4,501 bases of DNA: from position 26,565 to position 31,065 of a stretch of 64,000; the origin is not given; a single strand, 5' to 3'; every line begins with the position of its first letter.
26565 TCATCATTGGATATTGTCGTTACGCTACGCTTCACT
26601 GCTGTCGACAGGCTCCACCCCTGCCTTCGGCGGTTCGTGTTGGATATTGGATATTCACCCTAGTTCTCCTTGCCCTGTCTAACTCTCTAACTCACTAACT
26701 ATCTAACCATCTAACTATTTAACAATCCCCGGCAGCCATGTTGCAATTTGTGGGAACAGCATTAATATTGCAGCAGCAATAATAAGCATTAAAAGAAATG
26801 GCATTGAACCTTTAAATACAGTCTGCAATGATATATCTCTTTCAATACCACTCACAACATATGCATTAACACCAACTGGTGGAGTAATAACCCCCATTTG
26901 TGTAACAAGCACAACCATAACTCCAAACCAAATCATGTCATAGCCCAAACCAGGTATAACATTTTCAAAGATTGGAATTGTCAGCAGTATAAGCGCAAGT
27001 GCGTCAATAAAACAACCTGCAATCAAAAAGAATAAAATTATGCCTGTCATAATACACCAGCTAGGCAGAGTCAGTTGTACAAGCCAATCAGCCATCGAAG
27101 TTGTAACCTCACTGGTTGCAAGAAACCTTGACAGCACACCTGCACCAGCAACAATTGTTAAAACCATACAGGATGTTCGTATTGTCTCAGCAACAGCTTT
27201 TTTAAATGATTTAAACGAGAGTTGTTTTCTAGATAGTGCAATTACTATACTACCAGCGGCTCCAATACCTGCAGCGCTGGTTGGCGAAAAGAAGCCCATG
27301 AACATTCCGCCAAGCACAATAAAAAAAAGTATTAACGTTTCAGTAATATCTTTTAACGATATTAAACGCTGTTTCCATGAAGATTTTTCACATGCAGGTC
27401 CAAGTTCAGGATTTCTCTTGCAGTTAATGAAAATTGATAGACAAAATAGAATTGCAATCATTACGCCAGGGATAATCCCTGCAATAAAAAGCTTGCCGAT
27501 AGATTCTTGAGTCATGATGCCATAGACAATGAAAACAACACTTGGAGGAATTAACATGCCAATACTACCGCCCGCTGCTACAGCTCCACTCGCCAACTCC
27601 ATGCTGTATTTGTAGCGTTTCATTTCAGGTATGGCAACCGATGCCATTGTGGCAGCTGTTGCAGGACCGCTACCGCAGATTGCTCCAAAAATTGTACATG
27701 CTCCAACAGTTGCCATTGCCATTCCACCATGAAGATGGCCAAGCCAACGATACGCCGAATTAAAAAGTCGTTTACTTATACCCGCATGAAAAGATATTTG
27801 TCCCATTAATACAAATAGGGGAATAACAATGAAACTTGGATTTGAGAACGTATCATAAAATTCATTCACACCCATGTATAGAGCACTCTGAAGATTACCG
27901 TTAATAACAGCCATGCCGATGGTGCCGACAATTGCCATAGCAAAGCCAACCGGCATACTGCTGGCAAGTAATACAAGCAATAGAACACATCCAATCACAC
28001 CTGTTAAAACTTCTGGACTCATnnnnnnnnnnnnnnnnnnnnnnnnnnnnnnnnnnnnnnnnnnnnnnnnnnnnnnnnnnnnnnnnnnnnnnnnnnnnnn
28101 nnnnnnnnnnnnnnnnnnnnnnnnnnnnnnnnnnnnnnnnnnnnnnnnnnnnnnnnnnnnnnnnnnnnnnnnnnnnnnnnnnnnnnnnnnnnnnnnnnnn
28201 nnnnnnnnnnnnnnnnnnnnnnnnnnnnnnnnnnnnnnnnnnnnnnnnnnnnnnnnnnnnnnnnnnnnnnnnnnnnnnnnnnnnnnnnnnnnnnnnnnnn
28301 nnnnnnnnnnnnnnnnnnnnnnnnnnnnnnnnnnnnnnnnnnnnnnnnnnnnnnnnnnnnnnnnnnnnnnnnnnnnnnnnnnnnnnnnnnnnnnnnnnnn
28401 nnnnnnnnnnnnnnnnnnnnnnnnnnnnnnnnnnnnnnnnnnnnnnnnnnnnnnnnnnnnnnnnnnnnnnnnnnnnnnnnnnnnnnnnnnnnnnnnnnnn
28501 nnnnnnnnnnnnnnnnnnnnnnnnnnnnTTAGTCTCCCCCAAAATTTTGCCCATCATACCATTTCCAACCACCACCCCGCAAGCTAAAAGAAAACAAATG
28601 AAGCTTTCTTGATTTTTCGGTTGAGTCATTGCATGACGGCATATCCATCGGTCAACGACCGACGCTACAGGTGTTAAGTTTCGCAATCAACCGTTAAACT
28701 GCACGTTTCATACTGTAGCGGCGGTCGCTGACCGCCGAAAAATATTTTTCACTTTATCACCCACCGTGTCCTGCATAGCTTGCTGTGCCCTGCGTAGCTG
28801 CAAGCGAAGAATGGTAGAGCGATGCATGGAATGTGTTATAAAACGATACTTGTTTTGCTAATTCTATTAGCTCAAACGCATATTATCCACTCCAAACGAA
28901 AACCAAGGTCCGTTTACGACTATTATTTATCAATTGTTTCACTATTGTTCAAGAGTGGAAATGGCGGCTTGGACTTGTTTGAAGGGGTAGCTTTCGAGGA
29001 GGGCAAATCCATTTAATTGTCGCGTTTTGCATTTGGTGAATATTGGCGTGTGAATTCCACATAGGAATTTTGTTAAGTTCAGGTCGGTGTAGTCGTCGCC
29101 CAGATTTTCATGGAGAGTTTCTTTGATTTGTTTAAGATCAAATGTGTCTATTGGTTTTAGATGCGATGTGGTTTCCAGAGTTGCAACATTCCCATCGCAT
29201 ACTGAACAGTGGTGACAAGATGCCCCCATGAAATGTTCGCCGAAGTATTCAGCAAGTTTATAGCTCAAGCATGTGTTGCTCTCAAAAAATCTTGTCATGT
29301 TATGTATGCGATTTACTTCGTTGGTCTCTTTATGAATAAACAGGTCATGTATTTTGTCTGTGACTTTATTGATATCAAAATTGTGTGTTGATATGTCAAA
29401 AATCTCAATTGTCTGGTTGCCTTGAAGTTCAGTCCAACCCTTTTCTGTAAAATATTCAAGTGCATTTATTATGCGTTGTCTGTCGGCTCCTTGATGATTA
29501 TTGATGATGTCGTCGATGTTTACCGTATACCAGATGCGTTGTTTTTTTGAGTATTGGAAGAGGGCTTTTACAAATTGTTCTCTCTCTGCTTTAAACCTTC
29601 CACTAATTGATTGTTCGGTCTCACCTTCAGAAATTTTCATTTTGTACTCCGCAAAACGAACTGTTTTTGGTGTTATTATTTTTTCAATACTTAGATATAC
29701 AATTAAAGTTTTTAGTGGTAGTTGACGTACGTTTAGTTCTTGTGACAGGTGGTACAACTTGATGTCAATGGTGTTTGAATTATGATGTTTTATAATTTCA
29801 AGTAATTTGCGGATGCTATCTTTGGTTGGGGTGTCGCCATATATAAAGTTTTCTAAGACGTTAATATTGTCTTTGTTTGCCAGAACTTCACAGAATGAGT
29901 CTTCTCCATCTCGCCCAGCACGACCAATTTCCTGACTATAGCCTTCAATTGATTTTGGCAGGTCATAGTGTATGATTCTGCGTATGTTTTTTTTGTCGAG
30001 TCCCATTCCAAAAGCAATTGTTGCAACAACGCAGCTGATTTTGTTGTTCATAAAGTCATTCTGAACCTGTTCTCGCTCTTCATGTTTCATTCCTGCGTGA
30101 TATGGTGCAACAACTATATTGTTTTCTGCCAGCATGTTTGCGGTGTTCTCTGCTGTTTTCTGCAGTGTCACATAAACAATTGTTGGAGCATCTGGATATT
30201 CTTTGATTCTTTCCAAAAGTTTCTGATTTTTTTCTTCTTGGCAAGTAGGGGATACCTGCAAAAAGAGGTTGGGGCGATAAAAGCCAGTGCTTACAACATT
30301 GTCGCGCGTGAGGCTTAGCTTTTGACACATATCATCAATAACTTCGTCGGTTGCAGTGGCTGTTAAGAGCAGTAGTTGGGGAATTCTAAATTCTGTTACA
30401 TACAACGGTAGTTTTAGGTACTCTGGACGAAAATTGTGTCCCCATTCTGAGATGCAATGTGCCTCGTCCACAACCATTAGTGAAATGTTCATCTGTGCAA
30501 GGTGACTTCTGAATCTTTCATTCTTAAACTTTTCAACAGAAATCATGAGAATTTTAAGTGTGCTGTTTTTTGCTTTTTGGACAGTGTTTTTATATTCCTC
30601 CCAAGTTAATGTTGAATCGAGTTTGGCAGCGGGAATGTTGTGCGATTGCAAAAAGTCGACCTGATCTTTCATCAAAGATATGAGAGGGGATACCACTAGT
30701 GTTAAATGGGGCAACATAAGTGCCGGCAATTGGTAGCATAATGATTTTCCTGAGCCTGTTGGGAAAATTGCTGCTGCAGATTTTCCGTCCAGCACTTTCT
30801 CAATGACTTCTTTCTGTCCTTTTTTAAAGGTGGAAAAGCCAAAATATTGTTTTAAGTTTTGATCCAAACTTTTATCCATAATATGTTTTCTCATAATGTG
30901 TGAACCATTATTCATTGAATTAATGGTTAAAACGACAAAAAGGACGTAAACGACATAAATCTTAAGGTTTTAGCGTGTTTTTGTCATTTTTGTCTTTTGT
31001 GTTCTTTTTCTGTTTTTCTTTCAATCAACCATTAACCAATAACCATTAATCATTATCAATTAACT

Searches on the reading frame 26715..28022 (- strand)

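Call 76: search_protein_families(library=pfam, proteins=[window:26715-28022:-], max_evalue=0.001)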
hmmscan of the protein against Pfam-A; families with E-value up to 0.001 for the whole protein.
window:26715-28022:- (435 aa): 1 family
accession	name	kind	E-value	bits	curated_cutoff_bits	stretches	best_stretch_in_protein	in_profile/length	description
PF06808.19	DctM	-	2.4e-96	323.5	23.8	1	13-426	2-413/413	Tripartite ATP-independent periplasmic transporter, DctM component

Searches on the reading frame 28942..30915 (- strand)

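Call 76: search_protein_families(library=pfam, proteins=[window:28942-30915:-], max_evalue=0.001)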
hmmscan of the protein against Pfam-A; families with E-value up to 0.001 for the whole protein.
window:28942-30915:- (657 aa): 5 families
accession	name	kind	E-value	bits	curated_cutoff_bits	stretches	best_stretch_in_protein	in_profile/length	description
PF00271.37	Helicase_C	-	1.1e-26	93.7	23.5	1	229-337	2-110/110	Helicase conserved C-terminal domain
PF00270.35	DEAD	-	1.6e-24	87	26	1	32-193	2-164/167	DEAD/DEAH box helicase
PF16124.10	RecQ_Zn_bind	-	2e-08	35.3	25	1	529-573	20-65/66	RecQ zinc-binding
PF04851.21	ResIII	-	2.9e-08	34.2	22.5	1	31-188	5-162/164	Type III restriction enzyme, res subunit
PF13905.12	Thioredoxin_8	-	0.00023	21.9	27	0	235-297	28-86/94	Thioredoxin-like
